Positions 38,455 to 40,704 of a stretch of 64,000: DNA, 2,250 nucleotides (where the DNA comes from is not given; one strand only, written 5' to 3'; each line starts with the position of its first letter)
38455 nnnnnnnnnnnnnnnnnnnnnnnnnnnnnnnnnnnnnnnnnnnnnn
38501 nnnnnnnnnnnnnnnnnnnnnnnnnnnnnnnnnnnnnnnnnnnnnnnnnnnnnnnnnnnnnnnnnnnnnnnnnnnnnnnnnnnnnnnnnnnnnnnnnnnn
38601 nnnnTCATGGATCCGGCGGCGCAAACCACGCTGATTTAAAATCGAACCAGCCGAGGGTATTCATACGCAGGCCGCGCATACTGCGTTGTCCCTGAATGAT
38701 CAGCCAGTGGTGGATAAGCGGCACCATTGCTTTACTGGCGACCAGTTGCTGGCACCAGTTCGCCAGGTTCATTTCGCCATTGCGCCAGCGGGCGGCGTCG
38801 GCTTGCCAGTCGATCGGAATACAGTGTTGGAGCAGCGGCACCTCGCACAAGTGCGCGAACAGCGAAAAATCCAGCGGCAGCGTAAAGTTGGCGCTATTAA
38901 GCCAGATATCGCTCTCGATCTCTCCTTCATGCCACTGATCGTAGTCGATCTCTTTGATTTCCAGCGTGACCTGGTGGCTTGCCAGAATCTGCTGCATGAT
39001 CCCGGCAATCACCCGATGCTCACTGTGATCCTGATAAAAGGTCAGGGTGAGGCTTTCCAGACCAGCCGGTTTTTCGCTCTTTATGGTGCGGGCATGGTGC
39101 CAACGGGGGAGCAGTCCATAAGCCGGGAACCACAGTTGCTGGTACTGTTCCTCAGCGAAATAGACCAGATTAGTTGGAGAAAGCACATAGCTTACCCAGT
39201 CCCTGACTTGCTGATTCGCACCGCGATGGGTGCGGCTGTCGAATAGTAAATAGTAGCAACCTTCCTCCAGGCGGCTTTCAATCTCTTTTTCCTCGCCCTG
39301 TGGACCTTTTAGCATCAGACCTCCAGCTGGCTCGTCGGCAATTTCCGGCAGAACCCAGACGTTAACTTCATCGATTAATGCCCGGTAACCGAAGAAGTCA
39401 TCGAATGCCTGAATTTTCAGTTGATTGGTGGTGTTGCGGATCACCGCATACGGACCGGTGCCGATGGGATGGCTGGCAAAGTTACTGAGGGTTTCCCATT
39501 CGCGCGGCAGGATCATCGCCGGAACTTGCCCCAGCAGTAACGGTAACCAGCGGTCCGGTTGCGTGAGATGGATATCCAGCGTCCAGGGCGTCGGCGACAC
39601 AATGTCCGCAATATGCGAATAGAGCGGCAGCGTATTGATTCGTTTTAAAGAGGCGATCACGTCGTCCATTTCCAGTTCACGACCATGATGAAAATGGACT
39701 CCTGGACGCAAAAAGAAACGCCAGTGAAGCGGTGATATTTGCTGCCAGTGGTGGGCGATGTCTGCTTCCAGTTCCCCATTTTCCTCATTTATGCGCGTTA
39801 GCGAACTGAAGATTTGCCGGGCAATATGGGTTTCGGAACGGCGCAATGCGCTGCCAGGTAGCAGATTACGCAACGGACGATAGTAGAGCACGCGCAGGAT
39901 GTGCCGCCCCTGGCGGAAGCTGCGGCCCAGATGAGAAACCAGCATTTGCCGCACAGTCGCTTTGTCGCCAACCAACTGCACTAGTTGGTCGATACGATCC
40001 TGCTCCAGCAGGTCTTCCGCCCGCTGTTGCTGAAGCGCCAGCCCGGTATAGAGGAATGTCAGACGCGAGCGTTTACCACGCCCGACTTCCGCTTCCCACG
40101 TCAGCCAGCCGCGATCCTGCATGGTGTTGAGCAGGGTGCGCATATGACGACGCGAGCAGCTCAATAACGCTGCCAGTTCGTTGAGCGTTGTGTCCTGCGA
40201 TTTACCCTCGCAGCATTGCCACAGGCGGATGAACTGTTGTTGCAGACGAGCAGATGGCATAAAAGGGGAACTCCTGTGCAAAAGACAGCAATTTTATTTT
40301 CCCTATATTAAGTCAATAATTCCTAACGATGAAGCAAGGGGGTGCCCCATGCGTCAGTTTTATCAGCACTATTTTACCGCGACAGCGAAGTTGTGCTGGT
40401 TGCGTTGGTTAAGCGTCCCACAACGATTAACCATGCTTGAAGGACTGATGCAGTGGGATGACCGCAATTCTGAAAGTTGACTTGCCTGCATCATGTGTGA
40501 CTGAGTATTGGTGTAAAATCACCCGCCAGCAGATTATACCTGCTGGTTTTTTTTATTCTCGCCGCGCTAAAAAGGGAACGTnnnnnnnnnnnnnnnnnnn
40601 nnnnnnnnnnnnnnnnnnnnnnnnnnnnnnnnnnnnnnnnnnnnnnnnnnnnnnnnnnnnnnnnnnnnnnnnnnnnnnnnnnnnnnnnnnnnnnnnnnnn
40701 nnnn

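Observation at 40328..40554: Dual-function sRNA: SgrS with the embedded 43-codon sgrT ORF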

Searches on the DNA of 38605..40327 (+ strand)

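Call 45: search_dna_similar(query=window:38605-40327:+, collection=ecoli_genomes, mode=near, max_rows=12, rows=best)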
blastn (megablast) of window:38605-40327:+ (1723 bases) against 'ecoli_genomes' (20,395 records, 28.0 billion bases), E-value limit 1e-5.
Records with a match: 5400; places in all: 5400; records where one place covers at least 80% of the query: 5400.
Genomes with a match: 5400 of 5426; with a place that covers at least 80% of the query: 5400. Places per genome that has any: lowest 1, median 1, highest 1. On chromosomes: 5397 places; on plasmids: 3.
Best place of each record, by identity: >=99% 1483; 95-99% 3874; 90-95% 43.
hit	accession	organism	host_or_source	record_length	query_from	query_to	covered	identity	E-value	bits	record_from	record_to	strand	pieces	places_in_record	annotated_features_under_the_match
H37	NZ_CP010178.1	Escherichia coli strain H15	not applicable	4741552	1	1723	100%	100.0%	0e+0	3182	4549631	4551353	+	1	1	sgrR: DNA-binding transcriptional regulator SgrR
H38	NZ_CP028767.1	Escherichia coli strain A7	Orangutan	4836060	1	1723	100%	100.0%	0e+0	3182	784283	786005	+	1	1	sgrR: DNA-binding transcriptional regulator SgrR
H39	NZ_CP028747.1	Escherichia coli strain A28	Tachyglossus aculeatus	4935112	1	1723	100%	100.0%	0e+0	3182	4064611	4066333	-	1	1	sgrR: DNA-binding transcriptional regulator SgrR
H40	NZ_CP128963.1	Escherichia coli strain TUM1887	missing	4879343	1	1723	100%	100.0%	0e+0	3182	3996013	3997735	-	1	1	sgrR: DNA-binding transcriptional regulator SgrR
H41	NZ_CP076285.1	Escherichia coli strain 41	not applicable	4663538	1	1723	100%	100.0%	0e+0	3182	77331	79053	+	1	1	sgrR: DNA-binding transcriptional regulator SgrR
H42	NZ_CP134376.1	Escherichia coli strain TUM12355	Chicken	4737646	1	1723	100%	100.0%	0e+0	3182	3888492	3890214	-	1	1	sgrR: DNA-binding transcriptional regulator SgrR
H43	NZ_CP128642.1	Escherichia coli strain WL164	Homo sapiens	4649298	1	1723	100%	100.0%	0e+0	3182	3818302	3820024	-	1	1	sgrR: DNA-binding transcriptional regulator SgrR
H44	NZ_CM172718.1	Escherichia coli strain FCI51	Homo sapiens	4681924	1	1723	100%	100.0%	0e+0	3182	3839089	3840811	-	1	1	sgrR: DNA-binding transcriptional regulator SgrR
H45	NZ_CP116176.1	Escherichia coli strain DETEC-E601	sink countertop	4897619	1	1723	100%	99.9%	0e+0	3177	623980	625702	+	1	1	sgrR: DNA-binding transcriptional regulator SgrR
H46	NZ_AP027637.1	Escherichia coli strain PSJ-23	Homo sapiens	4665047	1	1723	100%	99.9%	0e+0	3177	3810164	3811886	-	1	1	sgrR: DNA-binding transcriptional regulator SgrR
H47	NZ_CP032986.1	Escherichia coli strain BE2-5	egret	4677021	1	1723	100%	99.9%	0e+0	3171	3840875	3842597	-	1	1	sgrR: DNA-binding transcriptional regulator SgrR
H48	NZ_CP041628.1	Escherichia coli strain PE15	pig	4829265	1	1723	100%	99.9%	0e+0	3171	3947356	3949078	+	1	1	sgrR: DNA-binding transcriptional regulator SgrR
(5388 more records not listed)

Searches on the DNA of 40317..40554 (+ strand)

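Call 4: search_dna_similar(query=window:40328-40554:+, collection=ecoli_genomes, mode=near, rows=spread, max_rows=30)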
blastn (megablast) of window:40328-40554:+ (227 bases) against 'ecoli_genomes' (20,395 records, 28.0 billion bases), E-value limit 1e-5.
Records with a match: 5400; places in all: 5400; records where one place covers at least 80% of the query: 5400.
Genomes with a match: 5400 of 5426; with a place that covers at least 80% of the query: 5400. Places per genome that has any: lowest 1, median 1, highest 1. On chromosomes: 5397 places; on plasmids: 3.
Best place of each record, by identity: >=99% 3230; 95-99% 11; 90-95% 1; 80-90% 2158.
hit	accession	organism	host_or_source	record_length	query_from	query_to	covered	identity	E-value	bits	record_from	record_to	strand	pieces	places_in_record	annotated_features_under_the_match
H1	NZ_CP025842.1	Escherichia coli strain 720632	Homo sapiens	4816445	1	227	100%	100.0%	2e-114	420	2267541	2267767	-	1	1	sgrT: glucose uptake inhibitor SgrT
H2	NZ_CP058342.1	Escherichia coli strain W60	Homo sapiens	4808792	1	227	100%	100.0%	2e-114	420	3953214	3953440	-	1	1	sgrT: glucose uptake inhibitor SgrT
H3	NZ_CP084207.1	Escherichia coli strain EC2648-R1-1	conjugation assay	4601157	1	227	100%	100.0%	2e-114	420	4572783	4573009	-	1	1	sgrT: glucose uptake inhibitor SgrT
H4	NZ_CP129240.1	Escherichia coli strain 1344_LBHALD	Homo sapiens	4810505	1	227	100%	100.0%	2e-114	420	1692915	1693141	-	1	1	sgrT: glucose uptake inhibitor SgrT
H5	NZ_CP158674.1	Escherichia coli strain J53-KPC_Vir-P15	Homo sapiens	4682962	1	227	100%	100.0%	2e-114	420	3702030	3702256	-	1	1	sgrT: glucose uptake inhibitor SgrT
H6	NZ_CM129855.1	Escherichia coli strain SW071611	wastewater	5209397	1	227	100%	100.0%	2e-114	420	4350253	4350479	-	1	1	sgrT: glucose uptake inhibitor SgrT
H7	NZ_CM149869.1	Escherichia coli strain HCP5S3_I4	Sus scrofa domesticus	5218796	1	227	100%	100.0%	2e-114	420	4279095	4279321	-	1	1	sgrT: glucose uptake inhibitor SgrT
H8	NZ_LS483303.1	Escherichia coli strain NCTC9967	missing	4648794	1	227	100%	100.0%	2e-114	420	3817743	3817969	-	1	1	sgrT: glucose uptake inhibitor SgrT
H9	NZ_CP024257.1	Escherichia coli O25:H16 strain F5505-C1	missing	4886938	1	227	100%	99.6%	8e-113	414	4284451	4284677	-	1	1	sgrT: glucose uptake inhibitor SgrT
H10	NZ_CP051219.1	Escherichia coli strain SFE8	swine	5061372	1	227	100%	99.6%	8e-113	414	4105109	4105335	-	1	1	sgrT: glucose uptake inhibitor SgrT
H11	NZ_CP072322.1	Escherichia coli strain EC-JS426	Homo sapiens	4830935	1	227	100%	99.6%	8e-113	414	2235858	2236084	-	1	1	sgrT: glucose uptake inhibitor SgrT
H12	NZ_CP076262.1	Escherichia coli strain 0-4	Homo sapiens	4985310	1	227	100%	99.6%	8e-113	414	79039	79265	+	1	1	sgrT: glucose uptake inhibitor SgrT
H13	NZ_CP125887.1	Escherichia coli strain ECGC74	missing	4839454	1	227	100%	99.6%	8e-113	414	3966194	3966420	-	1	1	sgrT: glucose uptake inhibitor SgrT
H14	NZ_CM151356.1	Escherichia coli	Homo sapiens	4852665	1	227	100%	99.6%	8e-113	414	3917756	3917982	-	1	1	sgrT: glucose uptake inhibitor SgrT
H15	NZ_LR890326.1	Escherichia coli strain MINF_1A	Homo sapiens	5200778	1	227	100%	99.6%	8e-113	414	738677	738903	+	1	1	sgrT: glucose uptake inhibitor SgrT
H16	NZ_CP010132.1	Escherichia coli strain C10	cow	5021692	1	227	100%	99.1%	4e-111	409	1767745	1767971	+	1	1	sgrT: glucose uptake inhibitor SgrT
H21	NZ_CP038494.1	Escherichia coli O157:H7 strain TT12B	Homo sapiens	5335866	1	226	100%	88.6%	1e-70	274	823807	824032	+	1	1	sgrT: glucose uptake inhibitor SgrT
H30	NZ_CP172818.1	Escherichia coli strain HS-02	Homo sapiens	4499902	1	226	100%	87.3%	5e-65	255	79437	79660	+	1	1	sgrT: glucose uptake inhibitor SgrT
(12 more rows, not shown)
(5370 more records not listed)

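Call 8: get_annotated_region(hit=H1, flank=2500)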
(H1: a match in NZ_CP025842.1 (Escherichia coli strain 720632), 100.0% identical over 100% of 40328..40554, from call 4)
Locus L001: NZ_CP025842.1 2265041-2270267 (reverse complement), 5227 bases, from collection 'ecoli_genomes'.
description: Escherichia coli strain 720632 chromosome, complete genome
organism: Escherichia coli strain 720632 (NCBI taxid 562)
replicon: chromosome; assembly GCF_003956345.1
host: Homo sapiens; source: stool; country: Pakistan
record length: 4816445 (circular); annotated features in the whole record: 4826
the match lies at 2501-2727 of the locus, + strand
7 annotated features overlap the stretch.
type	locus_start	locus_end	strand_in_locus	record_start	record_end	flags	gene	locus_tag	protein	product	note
CDS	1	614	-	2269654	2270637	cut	thiB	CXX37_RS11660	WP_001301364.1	thiamine ABC transporter substrate binding subunit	-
riboswitch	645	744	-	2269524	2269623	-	-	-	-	riboswitch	TPP riboswitch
CDS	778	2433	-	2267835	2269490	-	sgrR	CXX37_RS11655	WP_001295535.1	DNA-binding transcriptional regulator SgrR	-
CDS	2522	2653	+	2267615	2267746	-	sgrT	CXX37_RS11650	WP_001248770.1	glucose uptake inhibitor SgrT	-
CDS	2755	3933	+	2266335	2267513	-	setA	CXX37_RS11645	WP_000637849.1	sugar efflux transporter SetA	-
CDS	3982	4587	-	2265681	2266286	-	leuD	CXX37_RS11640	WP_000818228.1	3-isopropylmalate dehydratase small subunit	-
CDS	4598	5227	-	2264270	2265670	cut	leuC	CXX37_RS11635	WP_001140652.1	3-isopropylmalate dehydratase large subunit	-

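Call 9: get_annotated_region(hit=H21, flank=2500)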
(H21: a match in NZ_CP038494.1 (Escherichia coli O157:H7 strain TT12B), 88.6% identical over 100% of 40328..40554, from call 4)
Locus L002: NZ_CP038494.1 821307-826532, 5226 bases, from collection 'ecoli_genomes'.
description: Escherichia coli O157:H7 strain TT12B chromosome, complete genome
organism: Escherichia coli O157:H7 strain TT12B (NCBI taxid 83334)
replicon: chromosome; assembly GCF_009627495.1
host: Homo sapiens; source: feces; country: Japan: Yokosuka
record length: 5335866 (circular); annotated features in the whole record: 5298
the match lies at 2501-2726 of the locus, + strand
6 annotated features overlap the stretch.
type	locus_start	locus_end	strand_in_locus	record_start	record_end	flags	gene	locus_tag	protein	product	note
CDS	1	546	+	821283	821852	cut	espY2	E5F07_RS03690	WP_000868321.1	T3SS effector EspY2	-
CDS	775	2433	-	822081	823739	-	sgrR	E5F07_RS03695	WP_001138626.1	DNA-binding transcriptional regulator SgrR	-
CDS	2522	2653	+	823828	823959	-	sgrT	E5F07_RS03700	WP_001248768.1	glucose uptake inhibitor SgrT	-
CDS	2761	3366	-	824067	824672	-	leuD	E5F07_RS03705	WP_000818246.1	3-isopropylmalate dehydratase small subunit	-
CDS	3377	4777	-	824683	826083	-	leuC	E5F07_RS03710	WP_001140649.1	3-isopropylmalate dehydratase large subunit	-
CDS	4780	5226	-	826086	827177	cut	leuB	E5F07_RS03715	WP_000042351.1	3-isopropylmalate dehydrogenase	-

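Call 10: get_annotated_region(hit=H30, flank=2500)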
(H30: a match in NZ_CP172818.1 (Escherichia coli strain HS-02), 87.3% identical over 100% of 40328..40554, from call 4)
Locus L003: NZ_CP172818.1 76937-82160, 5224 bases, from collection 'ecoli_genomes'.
description: Escherichia coli strain HS-02 chromosome, complete genome
organism: Escherichia coli strain HS-02 (NCBI taxid 562)
replicon: chromosome; assembly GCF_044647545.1
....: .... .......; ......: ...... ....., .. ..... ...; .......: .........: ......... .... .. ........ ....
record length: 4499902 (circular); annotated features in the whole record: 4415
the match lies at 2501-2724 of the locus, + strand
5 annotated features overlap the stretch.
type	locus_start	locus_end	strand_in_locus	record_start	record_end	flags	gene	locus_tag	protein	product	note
CDS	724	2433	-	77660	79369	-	sgrR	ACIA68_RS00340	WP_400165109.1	DNA-binding transcriptional regulator SgrR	-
CDS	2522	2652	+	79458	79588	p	sgrT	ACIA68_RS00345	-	glucose uptake inhibitor SgrT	frameshifted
CDS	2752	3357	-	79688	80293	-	leuD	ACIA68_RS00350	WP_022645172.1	3-isopropylmalate dehydratase small subunit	-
CDS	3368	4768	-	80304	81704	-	leuC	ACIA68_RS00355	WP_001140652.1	3-isopropylmalate dehydratase large subunit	-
CDS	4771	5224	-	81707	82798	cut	leuB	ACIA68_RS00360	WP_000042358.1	3-isopropylmalate dehydrogenase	-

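Call 23: get_annotated_region(hit=H12, flank=300)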
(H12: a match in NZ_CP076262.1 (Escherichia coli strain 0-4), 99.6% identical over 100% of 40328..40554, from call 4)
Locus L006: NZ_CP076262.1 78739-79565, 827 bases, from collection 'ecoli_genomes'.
description: Escherichia coli strain 0-4 chromosome, complete genome
organism: Escherichia coli strain 0-4 (NCBI taxid 562)
replicon: chromosome; assembly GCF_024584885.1
host: Homo sapiens; source: adult; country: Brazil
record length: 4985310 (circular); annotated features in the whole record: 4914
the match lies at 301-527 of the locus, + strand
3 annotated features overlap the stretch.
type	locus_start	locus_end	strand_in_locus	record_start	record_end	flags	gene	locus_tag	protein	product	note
CDS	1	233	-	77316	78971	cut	sgrR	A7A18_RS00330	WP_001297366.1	DNA-binding transcriptional regulator SgrR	-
CDS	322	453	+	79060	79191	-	sgrT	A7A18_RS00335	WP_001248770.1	glucose uptake inhibitor SgrT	-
CDS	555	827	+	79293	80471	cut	setA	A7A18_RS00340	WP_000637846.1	sugar efflux transporter SetA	-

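Call 24: get_annotated_region(hit=H16, flank=300)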
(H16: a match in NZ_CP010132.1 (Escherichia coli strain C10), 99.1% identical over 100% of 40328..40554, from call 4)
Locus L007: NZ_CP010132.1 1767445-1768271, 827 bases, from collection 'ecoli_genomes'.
description: Escherichia coli strain C10 chromosome, complete genome
organism: Escherichia coli strain C10 (NCBI taxid 562)
replicon: chromosome; assembly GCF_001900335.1
host: cow; source: -; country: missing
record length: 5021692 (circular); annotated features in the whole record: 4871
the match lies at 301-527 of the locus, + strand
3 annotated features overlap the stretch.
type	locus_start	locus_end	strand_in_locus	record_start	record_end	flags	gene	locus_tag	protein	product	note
CDS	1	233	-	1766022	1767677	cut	sgrR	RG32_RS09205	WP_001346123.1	DNA-binding transcriptional regulator SgrR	-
CDS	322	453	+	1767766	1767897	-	sgrT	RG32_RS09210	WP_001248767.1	glucose uptake inhibitor SgrT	-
CDS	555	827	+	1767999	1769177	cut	setA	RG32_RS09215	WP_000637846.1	sugar efflux transporter SetA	-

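Call 49: search_dna_similar(query=window:40317-40387:+, collection=ecoli_genomes, mode=near, max_rows=3)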
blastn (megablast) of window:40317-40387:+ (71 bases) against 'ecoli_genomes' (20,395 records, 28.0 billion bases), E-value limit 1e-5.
Records with a match: 5240; places in all: 5240; records where one place covers at least 80% of the query: 5240.
Genomes with a match: 5240 of 5426; with a place that covers at least 80% of the query: 5240. Places per genome that has any: lowest 1, median 1, highest 1. On chromosomes: 5237 places; on plasmids: 3.
Best place of each record, by identity: >=99% 1417; 95-99% 3823.
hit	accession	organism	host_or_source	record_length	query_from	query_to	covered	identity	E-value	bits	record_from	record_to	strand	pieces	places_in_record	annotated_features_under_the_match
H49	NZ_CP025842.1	Escherichia coli strain 720632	Homo sapiens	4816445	1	71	100%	100.0%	2e-28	132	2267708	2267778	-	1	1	sgrT: glucose uptake inhibitor SgrT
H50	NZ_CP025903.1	Escherichia coli strain 300709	Homo sapiens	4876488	1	71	100%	100.0%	2e-28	132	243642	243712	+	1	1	sgrT: glucose uptake inhibitor SgrT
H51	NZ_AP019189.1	Escherichia coli strain M217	Homo sapiens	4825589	1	71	100%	100.0%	2e-28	132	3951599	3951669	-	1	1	sgrT: glucose uptake inhibitor SgrT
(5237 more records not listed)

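Call 50: search_dna_similar(query=L002:2490-2560:+, collection=ecoli_genomes, mode=near, max_rows=12, rows=spread)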
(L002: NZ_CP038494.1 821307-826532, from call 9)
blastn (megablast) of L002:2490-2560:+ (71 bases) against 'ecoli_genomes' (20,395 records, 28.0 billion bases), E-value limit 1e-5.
Records with a match: 5395; places in all: 5395; records where one place covers at least 80% of the query: 5395.
Genomes with a match: 5395 of 5426; with a place that covers at least 80% of the query: 5395. Places per genome that has any: lowest 1, median 1, highest 1. On chromosomes: 5392 places; on plasmids: 3.
Best place of each record, by identity: >=99% 312; 95-99% 5083.
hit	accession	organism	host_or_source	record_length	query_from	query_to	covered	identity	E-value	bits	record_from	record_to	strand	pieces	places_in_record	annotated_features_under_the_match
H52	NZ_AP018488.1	Escherichia coli O157:H7 strain PV15-279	Homo sapiens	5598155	1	71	100%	100.0%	2e-28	132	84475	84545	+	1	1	sgrT: glucose uptake inhibitor SgrT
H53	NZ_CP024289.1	Escherichia coli O178:H19 strain 2012C-4431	Homo sapiens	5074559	1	71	100%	98.6%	9e-27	126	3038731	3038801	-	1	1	sgrT: glucose uptake inhibitor SgrT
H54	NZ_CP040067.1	Escherichia coli strain A1_181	Larus sp.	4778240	1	71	100%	98.6%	9e-27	126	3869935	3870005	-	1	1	sgrT: glucose uptake inhibitor SgrT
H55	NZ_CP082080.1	Escherichia coli strain MS20655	Homo sapiens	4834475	1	71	100%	98.6%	9e-27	126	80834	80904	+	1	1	sgrT: glucose uptake inhibitor SgrT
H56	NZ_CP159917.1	Escherichia coli strain EC554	Homo sapiens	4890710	1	71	100%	98.6%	9e-27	126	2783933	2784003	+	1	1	sgrT: glucose uptake inhibitor SgrT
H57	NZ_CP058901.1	Escherichia coli strain MS10495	Homo sapiens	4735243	1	71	100%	98.6%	9e-27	126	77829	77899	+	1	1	sgrT: glucose uptake inhibitor SgrT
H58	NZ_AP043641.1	Escherichia coli strain AST81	Homo sapiens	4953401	1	71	100%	98.6%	9e-27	126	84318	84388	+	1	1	sgrT: glucose uptake inhibitor SgrT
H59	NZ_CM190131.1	Escherichia coli strain 23753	Homo sapiens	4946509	1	71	100%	98.6%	9e-27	126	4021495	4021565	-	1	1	sgrT: glucose uptake inhibitor SgrT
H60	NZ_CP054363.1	Escherichia coli strain SCU-171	Homo sapiens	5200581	1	71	100%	97.2%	4e-25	121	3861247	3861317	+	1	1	sgrT: glucose uptake inhibitor SgrT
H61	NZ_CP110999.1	Escherichia coli strain J53-p133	Homo sapiens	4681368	1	71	100%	97.2%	4e-25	121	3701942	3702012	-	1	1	sgrT: glucose uptake inhibitor SgrT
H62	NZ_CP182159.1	Escherichia coli strain CUPF12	Pig Feces, Farm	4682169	1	71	100%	97.2%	4e-25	121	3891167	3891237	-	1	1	sgrT: glucose uptake inhibitor SgrT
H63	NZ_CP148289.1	Escherichia coli strain Z1323PEC0008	Cat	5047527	1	69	97%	98.6%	1e-25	122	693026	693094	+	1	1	sgrT: glucose uptake inhibitor SgrT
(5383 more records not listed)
